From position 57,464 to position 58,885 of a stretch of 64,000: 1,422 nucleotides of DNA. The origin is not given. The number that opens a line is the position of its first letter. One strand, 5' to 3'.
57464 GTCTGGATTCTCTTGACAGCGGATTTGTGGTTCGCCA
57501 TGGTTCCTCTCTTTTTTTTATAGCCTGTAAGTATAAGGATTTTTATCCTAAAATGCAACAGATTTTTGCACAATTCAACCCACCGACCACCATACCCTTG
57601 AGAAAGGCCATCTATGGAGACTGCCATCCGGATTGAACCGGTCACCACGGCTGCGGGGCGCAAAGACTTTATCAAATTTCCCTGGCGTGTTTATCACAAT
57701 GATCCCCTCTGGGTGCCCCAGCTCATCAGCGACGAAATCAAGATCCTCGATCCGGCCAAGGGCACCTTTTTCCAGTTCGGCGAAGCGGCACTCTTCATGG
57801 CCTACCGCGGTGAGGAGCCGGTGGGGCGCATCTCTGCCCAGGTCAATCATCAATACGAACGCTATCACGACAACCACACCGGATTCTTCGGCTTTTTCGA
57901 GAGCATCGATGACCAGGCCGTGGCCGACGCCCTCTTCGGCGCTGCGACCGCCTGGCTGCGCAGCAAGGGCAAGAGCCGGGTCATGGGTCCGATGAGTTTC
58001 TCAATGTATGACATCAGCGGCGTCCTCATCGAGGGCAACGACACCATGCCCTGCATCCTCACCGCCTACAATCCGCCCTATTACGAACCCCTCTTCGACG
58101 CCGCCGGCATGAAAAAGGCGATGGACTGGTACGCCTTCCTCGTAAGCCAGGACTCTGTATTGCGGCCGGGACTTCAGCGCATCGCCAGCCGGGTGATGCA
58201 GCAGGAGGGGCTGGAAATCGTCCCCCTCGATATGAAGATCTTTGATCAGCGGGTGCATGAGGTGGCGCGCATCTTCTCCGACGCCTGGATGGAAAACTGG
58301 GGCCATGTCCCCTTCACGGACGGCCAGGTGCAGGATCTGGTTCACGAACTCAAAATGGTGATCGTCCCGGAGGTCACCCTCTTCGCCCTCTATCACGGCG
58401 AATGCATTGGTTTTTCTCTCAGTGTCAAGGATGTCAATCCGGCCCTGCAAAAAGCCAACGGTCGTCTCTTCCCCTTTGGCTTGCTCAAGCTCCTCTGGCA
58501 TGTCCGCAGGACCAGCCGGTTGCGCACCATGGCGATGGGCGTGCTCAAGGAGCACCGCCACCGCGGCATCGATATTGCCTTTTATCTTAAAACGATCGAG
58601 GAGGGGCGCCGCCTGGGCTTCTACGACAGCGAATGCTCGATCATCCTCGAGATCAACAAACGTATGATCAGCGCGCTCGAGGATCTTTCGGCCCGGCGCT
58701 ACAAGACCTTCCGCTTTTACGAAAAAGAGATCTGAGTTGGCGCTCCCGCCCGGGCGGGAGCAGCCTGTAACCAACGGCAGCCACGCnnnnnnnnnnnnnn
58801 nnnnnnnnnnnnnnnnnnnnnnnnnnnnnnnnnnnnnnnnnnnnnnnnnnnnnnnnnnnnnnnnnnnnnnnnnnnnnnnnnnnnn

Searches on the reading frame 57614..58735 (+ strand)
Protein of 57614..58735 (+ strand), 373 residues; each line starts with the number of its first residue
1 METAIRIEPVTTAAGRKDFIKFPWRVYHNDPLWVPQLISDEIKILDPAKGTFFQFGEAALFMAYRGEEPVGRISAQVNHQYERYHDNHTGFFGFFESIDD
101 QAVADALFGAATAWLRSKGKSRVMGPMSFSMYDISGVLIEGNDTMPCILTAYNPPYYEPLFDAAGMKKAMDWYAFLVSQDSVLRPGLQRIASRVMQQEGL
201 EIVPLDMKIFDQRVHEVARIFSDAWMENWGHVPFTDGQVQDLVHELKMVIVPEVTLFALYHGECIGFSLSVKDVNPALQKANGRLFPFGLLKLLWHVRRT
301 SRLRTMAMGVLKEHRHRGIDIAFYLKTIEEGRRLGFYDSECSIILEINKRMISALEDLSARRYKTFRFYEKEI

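Call 42: search_protein_families(library=ncbifam, proteins=[window:57614-58735:+], max_evalue=0.001)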
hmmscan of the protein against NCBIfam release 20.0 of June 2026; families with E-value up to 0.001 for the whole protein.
window:57614-58735:+ (373 aa): 0 families

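Call 76: search_protein_families(library=pfam, proteins=[window:57614-58735:+], max_evalue=0.01)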
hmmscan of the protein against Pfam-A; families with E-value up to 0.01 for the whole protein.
window:57614-58735:+ (373 aa): 1 family
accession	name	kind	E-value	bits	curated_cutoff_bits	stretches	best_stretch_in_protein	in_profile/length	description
PF00583.31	Acetyltransf_1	-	0.00022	21.9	20.7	0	51-123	23-96/116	Acetyltransferase (GNAT) family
